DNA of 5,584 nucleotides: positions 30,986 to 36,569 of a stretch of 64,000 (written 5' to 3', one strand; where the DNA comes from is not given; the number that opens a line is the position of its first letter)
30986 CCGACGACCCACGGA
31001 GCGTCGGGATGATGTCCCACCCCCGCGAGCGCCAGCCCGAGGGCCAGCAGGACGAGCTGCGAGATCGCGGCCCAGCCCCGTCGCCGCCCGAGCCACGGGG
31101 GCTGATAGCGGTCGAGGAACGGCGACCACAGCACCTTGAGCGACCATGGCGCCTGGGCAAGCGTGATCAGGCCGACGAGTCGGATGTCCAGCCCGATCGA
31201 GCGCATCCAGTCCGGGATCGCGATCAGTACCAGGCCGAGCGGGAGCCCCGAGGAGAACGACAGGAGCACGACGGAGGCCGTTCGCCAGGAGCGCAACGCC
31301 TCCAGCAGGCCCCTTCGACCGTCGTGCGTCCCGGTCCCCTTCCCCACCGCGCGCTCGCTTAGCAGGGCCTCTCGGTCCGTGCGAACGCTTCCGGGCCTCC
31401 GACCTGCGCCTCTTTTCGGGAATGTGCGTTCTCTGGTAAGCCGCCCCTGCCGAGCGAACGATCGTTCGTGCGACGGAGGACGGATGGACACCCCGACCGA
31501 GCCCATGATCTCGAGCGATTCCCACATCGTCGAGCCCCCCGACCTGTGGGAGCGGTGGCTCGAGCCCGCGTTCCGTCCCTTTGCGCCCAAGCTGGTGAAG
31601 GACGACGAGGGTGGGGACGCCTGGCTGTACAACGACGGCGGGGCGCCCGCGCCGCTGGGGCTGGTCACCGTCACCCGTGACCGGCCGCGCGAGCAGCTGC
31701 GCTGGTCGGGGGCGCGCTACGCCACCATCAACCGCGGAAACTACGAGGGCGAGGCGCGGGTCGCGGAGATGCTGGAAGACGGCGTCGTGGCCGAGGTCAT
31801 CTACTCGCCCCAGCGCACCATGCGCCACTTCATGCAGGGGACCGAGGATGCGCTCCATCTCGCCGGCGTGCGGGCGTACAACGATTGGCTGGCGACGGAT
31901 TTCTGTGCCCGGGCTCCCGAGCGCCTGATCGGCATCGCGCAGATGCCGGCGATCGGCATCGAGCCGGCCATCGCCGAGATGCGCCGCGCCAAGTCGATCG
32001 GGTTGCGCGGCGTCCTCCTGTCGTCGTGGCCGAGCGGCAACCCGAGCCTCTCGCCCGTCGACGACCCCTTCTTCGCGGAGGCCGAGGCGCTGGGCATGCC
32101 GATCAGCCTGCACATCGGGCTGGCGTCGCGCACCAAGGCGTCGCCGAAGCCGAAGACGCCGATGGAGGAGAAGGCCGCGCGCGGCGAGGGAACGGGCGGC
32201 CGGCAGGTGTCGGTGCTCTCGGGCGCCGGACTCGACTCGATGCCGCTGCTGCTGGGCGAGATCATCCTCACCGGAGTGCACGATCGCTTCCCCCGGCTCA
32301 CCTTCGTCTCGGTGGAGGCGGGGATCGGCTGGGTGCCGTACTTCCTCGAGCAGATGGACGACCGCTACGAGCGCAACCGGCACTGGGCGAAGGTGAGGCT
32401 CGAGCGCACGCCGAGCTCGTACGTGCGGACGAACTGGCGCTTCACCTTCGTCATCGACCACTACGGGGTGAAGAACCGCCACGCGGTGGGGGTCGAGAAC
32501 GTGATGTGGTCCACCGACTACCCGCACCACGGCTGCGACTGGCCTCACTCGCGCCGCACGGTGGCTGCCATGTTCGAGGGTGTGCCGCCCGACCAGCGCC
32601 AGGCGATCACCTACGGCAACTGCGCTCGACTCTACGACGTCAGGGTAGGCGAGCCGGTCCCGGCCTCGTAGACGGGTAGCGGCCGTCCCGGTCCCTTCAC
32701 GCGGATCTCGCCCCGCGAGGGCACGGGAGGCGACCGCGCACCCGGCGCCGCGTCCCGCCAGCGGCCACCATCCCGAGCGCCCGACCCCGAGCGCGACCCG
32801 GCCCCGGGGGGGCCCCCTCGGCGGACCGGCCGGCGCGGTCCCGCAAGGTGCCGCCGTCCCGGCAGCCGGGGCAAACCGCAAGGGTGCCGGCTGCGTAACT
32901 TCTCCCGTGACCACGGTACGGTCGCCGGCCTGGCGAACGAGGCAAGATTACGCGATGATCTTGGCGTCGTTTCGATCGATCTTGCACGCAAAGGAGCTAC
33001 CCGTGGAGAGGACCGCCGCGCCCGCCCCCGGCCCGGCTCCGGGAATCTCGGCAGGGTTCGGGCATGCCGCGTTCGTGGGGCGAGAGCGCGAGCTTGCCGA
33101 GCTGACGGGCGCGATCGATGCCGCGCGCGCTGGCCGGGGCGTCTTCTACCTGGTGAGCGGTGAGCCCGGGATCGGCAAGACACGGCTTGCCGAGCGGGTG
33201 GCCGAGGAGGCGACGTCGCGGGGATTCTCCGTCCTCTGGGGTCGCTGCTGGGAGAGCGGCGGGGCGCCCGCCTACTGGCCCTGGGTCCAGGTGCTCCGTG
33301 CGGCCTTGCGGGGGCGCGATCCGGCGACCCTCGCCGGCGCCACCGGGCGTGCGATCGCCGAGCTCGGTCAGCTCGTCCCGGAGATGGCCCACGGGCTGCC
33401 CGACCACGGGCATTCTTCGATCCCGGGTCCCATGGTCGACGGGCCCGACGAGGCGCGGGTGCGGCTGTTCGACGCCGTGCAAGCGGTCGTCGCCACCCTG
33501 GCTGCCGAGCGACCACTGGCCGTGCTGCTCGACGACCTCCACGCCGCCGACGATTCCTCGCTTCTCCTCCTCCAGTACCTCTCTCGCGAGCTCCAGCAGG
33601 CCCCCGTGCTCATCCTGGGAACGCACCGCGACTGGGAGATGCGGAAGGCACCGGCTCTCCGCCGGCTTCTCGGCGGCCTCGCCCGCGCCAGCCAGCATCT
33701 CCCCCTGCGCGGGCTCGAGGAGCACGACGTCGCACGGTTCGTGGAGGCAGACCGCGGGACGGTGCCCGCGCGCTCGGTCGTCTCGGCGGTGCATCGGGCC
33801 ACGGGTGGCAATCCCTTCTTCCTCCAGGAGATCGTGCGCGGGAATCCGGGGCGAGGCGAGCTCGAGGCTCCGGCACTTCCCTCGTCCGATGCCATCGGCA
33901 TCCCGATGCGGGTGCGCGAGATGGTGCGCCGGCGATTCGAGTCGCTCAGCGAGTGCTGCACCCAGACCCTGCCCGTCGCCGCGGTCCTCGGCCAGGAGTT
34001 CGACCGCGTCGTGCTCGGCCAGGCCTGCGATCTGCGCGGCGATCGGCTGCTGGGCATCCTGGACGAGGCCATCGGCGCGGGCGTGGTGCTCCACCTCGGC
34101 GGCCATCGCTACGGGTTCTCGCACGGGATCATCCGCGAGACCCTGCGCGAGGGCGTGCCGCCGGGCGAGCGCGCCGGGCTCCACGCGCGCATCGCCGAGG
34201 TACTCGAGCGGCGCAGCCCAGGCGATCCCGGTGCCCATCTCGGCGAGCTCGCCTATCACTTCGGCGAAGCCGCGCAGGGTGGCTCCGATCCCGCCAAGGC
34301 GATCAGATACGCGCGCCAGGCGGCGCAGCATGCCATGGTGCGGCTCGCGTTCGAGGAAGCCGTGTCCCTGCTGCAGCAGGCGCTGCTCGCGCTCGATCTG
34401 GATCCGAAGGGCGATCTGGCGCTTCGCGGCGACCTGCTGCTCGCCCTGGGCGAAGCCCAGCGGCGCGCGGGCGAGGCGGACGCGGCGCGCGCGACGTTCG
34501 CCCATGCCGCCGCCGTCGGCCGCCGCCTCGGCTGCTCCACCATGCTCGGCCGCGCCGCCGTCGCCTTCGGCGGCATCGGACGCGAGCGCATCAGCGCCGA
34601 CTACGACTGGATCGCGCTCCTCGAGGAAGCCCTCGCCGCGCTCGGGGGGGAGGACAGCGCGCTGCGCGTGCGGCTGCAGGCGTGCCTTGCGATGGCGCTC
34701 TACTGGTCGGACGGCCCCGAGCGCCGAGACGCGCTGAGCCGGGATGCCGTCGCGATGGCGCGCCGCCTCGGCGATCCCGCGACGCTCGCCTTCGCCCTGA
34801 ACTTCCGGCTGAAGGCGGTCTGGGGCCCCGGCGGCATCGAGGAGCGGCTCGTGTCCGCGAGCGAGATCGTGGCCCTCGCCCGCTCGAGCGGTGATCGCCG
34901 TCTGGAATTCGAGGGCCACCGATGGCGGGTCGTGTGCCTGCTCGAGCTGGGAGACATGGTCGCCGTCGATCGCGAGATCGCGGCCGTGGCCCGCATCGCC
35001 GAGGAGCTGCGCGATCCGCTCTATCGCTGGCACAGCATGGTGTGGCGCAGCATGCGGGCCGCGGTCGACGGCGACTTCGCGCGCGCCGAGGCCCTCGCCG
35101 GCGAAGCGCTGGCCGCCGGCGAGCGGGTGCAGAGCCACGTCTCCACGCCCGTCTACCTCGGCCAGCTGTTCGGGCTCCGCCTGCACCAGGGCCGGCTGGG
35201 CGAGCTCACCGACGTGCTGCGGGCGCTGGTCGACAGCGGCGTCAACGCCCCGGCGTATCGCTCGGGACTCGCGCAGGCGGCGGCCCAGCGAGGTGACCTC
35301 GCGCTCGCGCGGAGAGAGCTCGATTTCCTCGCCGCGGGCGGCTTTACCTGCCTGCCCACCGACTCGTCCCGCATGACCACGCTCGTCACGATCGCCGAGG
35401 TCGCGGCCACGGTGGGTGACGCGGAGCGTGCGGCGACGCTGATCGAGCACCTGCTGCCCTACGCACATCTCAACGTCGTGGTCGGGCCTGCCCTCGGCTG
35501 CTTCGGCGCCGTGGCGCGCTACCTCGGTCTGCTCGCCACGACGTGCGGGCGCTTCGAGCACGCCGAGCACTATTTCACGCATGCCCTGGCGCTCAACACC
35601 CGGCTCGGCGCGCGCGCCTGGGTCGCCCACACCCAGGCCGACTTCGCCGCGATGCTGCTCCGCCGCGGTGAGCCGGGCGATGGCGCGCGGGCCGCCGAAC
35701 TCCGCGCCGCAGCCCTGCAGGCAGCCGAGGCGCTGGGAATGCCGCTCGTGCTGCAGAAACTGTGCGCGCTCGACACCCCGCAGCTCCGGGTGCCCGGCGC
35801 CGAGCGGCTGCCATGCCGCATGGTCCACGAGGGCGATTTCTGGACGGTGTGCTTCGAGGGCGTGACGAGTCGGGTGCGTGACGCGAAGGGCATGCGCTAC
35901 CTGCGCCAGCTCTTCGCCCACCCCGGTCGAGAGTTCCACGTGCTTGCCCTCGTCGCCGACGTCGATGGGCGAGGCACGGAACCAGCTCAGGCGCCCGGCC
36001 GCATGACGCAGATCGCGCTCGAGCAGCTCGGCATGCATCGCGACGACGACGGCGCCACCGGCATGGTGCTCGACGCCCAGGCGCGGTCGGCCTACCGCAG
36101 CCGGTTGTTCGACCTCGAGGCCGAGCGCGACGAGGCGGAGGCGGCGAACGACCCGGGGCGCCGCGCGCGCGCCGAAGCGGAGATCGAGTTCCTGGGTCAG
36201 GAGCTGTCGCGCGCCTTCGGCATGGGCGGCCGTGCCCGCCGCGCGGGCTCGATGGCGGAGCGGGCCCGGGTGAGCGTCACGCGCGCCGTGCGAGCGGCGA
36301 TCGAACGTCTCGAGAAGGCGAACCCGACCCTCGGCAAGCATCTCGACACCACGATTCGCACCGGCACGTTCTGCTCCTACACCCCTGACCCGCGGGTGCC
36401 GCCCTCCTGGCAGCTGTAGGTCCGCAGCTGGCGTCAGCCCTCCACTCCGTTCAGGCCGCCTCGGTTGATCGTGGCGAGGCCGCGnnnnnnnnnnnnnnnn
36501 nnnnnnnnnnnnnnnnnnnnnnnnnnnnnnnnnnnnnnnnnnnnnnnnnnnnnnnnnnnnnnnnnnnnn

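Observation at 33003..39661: Two tandem STAND/AAA_16 plus TPR giant NTPases sharing an unassigned ~130-aa C-terminal domain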

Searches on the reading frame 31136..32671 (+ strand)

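Call 12: search_protein_families(library=pfam, proteins=[window:31136-32671:+], max_evalue=0.001)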
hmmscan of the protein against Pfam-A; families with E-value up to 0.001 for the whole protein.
window:31136-32671:+ (511 aa): 1 family
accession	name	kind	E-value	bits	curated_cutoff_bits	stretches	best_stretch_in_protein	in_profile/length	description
PF04909.20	Amidohydro_2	-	3.1e-28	99.8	26.4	1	242-501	59-288/289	Amidohydrolase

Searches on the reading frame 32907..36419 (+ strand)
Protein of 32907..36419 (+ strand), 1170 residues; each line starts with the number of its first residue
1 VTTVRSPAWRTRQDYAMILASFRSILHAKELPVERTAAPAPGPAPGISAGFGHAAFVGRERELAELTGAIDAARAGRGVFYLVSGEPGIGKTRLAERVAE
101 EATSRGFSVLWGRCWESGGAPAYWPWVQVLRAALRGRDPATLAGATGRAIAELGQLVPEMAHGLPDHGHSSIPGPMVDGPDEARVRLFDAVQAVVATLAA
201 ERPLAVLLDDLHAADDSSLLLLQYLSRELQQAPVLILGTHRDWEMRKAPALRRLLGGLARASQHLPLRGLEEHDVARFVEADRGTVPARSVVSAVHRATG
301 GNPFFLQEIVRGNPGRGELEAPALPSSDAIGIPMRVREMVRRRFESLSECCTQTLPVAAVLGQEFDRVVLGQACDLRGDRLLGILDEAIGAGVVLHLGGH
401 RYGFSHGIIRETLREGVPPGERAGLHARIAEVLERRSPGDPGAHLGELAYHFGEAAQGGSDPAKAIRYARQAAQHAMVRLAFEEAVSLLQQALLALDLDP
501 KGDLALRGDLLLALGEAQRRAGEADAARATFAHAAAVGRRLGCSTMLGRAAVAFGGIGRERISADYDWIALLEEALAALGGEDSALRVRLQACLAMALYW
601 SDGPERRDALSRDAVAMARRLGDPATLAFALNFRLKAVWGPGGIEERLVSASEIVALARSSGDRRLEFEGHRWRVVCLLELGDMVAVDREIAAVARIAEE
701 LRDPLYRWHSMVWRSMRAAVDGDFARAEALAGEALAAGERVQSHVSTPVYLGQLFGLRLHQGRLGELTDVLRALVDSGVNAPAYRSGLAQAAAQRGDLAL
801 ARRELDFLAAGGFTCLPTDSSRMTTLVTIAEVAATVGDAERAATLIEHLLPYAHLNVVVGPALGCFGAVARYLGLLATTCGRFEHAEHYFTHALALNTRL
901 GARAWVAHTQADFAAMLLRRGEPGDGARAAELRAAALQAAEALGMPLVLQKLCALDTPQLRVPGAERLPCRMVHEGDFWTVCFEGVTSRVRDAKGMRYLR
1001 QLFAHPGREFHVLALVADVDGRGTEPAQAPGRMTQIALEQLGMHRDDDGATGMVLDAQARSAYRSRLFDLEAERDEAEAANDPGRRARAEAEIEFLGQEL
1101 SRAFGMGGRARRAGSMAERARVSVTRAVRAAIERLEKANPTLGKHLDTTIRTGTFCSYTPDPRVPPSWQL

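Call 5: search_protein_families(library=pfam, proteins=[window:32907-36419:+], max_evalue=0.1)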
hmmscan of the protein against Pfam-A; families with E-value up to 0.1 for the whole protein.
window:32907-36419:+ (1170 aa): 15 families
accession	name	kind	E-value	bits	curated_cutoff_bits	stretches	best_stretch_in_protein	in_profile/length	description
PF13191.12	AAA_16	-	1.1e-29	104.5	32.6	1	56-236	2-166/167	AAA ATPase domain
PF13401.12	AAA_22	-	3.4e-05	24.6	27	1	80-240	7-124/130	AAA domain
PF10923.14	BrxC_BrxD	-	5.1e-05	22.8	22.2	1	56-109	27-80/414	BREX system ATP-binding protein BrxC/D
PF01637.24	ATPase_2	-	0.0027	18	33.2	1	56-110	1-52/225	ATPase domain predominantly from Archaea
PF20720.3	nSTAND3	-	0.0055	16.9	27.2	1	81-110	20-49/155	Novel STAND NTPase 3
PF00004.35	AAA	-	0.0084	17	21.2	1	82-110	2-30/131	ATPase family associated with various cellular activities (AAA)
PF13424.12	TPR_12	-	0.011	16.4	30.1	1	870-923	6-61/77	Tetratricopeptide repeat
PF03266.21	NTPase_1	-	0.012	15.9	23.9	1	82-109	3-30/168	NTPase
PF13176.12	TPR_7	-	0.028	15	27.9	0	482-502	15-34/36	Tetratricopeptide repeat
PF25199.1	nSTAND_NTPase5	-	0.029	14.6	34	0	64-111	26-75/145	Novel STAND NTPase 5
PF05729.18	NACHT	-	0.035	14.4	26.7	0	82-105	4-27/167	NACHT domain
PF05496.18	RuvB_N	-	0.036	14.3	27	1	55-103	8-58/159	Holliday junction DNA helicase RuvB P-loop domain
PF17688.6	DUF5536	-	0.05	13.7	25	0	438-535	115-212/214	Family of unknown function (DUF5536)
PF01695.23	IstB_IS21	-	0.061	13.2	24.1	0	83-111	97-125/238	IstB-like ATP binding protein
PF06414.18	Zeta_toxin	-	0.066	13.1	22.3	0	76-106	14-44/199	Zeta toxin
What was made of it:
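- On STAND NTPase, MalT/LAL-like (AAA_16 clade): Pfam TPR hits are weak and below threshold (call 5).
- Checked: Both match Pfam AAA_16 (E 1e-29 and 4e-23) and have only weak TPR hits (call 5).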

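Call 6: search_protein_families(library=ncbifam, proteins=[window:32907-36419:+], max_evalue=0.1)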
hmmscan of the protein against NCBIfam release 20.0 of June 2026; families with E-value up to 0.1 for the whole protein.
window:32907-36419:+ (1170 aa): 5 families
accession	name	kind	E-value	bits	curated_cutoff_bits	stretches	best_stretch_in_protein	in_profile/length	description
TIGR03903.1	TOMM_kin_cyc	equivalog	1.7e-46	158.7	705.75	1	55-492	482-917/1267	TOMM system kinase/cyclase fusion protein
NF033438.1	BREX_BrxD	equivalog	0.00035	19.8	350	1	57-109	27-79/423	BREX system ATP-binding protein BrxD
NF010248.0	PRK13695.1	equivalog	0.011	15.4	156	1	82-109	7-34/180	NTPase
TIGR00635.1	ruvB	equivalog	0.022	13.8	299.05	1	54-102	4-54/305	Holliday junction branch migration DNA helicase RuvB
NF000868.0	PRK00080.1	equivalog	0.03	13.2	282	1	55-103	26-76/330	Holliday junction branch migration DNA helicase RuvB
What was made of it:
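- On TIGR03903 TOMM kinase/cyclase fusion protein: No kinase or cyclase domain is present (calls 5, 6).
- Closest known: Mycobacterial cyclase-ATPase-TPR-LuxR proteins. Same: They share a homologous AAA_16 and helical region; TIGR03903 positions 482-917 match at E 1e-46 (call 6).
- Closest known: Mycobacterial cyclase-ATPase-TPR-LuxR proteins. Different: The score of 158 bits is far below the TIGR03903 cut-off of 705.75 (call 6).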

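Call 7: search_protein_families(library=padloc, proteins=[window:32907-36419:+], max_evalue=0.1)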
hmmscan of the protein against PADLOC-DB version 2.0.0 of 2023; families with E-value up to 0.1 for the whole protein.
window:32907-36419:+ (1170 aa): 3 families
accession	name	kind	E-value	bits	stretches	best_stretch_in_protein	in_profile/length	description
PDLC02494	BrxD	-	0.00012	19.4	1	57-109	31-83/440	BrxD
PDLC05079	PDC-S73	-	0.0098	12.7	1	82-109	195-222/752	-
PDLC04140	mad8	-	0.048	11.2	0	76-106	25-57/314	mads_8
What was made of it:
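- There is a weak P-loop-only match to BrxD (calls 5, 7).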

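Call 111: search_solved_structures(query=window:33003-36416:+, max_evalue=0.01)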
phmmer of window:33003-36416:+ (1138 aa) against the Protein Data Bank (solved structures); distinct sequences matched with E-value up to 0.01: 0.

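Call 113: search_solved_structures(query=A8, max_evalue=1)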
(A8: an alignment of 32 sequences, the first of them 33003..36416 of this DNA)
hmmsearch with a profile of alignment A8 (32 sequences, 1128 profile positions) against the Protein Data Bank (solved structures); distinct sequences matched with E-value up to 1: 86 (the best 60 are shown).
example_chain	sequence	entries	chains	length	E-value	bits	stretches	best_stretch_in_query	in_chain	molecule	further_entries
6eou_A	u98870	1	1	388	6e-05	24.2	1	714-767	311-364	UDP-N-acetylglucosamine--peptide N-acetylglucosaminyltransferase 110 kDa subunit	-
1w3b_A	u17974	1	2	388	6.7e-05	24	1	714-767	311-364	UDP-N-ACETYLGLUCOSAMINE--PEPTIDE N-ACETYLGLUCOSAMINYLTRANSFERASE 110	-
7ai4_A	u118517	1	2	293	8.6e-05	23.7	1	681-858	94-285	Isoform C of Kinesin light chain 1,Isoform C of Kinesin light chain 1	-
5oj8_A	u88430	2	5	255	0.0011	20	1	681-768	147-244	Kinesin light chain 1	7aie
3zfw_A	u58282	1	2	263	0.0021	19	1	681-768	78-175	KINESIN LIGHT CHAIN 2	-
7ntf_A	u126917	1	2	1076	0.004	18.1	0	714-767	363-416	Isoform 1 of UDP-N-acetylglucosamine--peptide N-acetylglucosaminyltransferase 110 kDa subu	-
7yea_A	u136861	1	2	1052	0.0042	18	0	714-767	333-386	UDP-N-acetylglucosamine--peptide N-acetylglucosaminyltransferase 110 kDa subunit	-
7yeh_B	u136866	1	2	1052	0.0043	18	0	714-767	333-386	UDP-N-acetylglucosamine--peptide N-acetylglucosaminyltransferase 110 kDa subunit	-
9k7u_A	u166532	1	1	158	0.0047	17.9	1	839-918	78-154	Heter-Zn2-HEHE-22A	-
6fuz_A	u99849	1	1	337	0.0058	17.6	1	681-768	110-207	Kinesin light chain 1,Kinesin light chain 1,C-Jun-amino-terminal kinase-interacting protei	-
6fv0_A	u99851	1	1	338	0.0059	17.6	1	681-768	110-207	Kinesin light chain 1,Torsin-1A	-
6swu_A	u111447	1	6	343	0.0063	17.5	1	681-768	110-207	Kinesin light chain 1,Kinesin light chain 1,TPR domain of kinesin light chain 1 in complex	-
3nf1_A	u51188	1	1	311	0.007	17.3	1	681-768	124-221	Kinesin light chain 1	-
3q15_A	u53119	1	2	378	0.015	16.2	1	441-541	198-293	Response regulator aspartate phosphatase H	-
6emw_E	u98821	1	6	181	0.016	16.1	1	13-61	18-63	ATP-dependent Clp protease ATP-binding subunit ClpC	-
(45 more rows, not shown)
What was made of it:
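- On STAND NTPase, MalT/LAL-like (AAA_16 clade): The family profile matches TPR proteins in the PDB at E about 1e-4 (call 113).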

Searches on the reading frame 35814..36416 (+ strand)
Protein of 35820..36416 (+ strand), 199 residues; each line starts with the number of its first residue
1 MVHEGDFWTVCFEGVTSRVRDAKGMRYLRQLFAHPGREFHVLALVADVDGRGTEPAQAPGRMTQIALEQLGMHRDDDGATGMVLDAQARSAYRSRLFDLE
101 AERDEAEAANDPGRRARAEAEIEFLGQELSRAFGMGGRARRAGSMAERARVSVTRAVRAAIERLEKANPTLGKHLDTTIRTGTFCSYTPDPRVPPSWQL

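Call 14: search_protein_families(library=pfam, proteins=[window:35820-36416:+], max_evalue=10)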
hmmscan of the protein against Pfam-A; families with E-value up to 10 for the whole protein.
window:35820-36416:+ (199 aa): 1 family
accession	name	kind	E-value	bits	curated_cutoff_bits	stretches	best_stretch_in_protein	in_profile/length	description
PF20489.3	Birna_RdRp_C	-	0.22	12.5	28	1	70-109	25-60/106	Birnavirus RNA dependent RNA polymerase (VP1), C-terminal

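Call 57: predict_structure(alignment_id=A3)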
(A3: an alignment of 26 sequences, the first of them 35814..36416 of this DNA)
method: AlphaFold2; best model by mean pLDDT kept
length: 201 residues; sequences in the alignment: 26
mean_pLDDT: 80.0   pTM: 0.59
mean pLDDT of the five models: 80.0, 77.1, 75.4, 72.3, 71.6
residues with pLDDT >= 90: 104; 70-90: 50; 50-70: 11; < 50: 36
segments of 3 or more residues with pLDDT < 50: 54-83, 138-143
pLDDT, mean of each block of 10 residues (from residue 1): 94 94 95 92 88 51 36 37 62 88 97 98 92 63 64 93 96 93 89 76 80
secondary structure, 60 per line:
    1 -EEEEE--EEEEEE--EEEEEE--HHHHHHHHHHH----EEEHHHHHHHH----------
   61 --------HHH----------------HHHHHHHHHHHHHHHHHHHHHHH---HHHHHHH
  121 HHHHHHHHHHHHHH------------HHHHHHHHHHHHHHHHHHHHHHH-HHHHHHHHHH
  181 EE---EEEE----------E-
elements in order: E2-6 E9-14 E17-22 H25-35 E40-42 H43-50 H88-110 H114-134 H147-169 H171-180 E186-189
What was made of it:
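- The helical-hairpin insert looks like an interaction element (call 57).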

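Call 59: fold_search(model_id=the predicted structure, library=pdb)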
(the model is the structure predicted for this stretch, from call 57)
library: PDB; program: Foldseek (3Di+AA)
matches with E <= 10: 162; with E <= 0.001: 0
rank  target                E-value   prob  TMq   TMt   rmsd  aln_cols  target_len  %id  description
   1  8hig_A                5.3e-01  0.54  0.19  0.36   6.3        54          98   26  Co-crystal structure of C-terminal DNA binding domain of Saccharopolyspora erythraea GlnR in complex with its cognate  (released 2023-11-22)
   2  6iju                  8.6e-01  0.30  0.18  0.36   7.5        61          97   11  The DNA binding domain of a response regulator ArlR from Staphylococcus aureus (released 2019-10-16)
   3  3zq7                  1.0e+00  0.30  0.19  0.35   7.4        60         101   15  The Structure of DNA-binding domain of response regulator from Escherichia coli K-12 (released 2012-03-21)
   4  6is4                  1.3e+00  0.23  0.19  0.35   6.1        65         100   14  Crystal Structure of Staphylococcus aureus response regulator ArlR DNA binding domain (released 2019-10-30)
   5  8k83_B                1.5e+00  0.38  0.20  0.23  17.6        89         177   21  De novo design protein -N2 (released 2024-07-31)
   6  4nhj_A                1.6e+00  0.23  0.19  0.35   9.1        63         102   16  Crystal structure of Klebsiella pneumoniae RstA DNA-binding domain in complex with RstA box (released 2014-07-16)
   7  8ftm_A                1.6e+00  0.47  0.22  0.07  10.5        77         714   12  Setx-ssRNA-ADP-SO4 complex (released 2023-10-25)
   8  4ixa_A                1.6e+00  0.25  0.20  0.36   8.0        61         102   15  Structure of DNA-binding domain of the response regulator SaeR from Staphylococcus epidermidis (released 2014-01-29)
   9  3r0j_B                1.7e+00  0.20  0.19  0.18   9.7        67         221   12  Structure of PhoP from Mycobacterium tuberculosis (released 2011-07-13)
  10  1gxq                  2.1e+00  0.16  0.19  0.33   6.9        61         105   15  Crystal structure of the PhoB effector domain (released 2002-04-29)
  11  8k83_A                2.2e+00  0.23  0.20  0.23  17.5        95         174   21  De novo design protein -N2 (released 2024-07-31)
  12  9e81_A                2.2e+00  0.20  0.21  0.11  15.2       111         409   15  Cryo-EM structure of COP9 signalosome in complex with CSN5i-3 (released 2025-12-03)
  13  1kkc_X                2.2e+00  0.18  0.23  0.23  11.1       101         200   16  Crystal structure of Aspergillus fumigatus MnSOD (released 2001-12-28)
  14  2pmu_A                2.2e+00  0.15  0.19  0.36  11.2        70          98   10  Crystal structure of the DNA-binding domain of PhoP (released 2008-02-26)
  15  7tgh_T5               2.2e+00  0.14  0.23  0.34  17.8       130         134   12  Cryo-EM structure of respiratory super-complex CI+III2 from Tetrahymena thermophila (released 2022-04-06)
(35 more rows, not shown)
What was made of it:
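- The long form gives the same top hits, with weaker scores (calls 57, 59).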
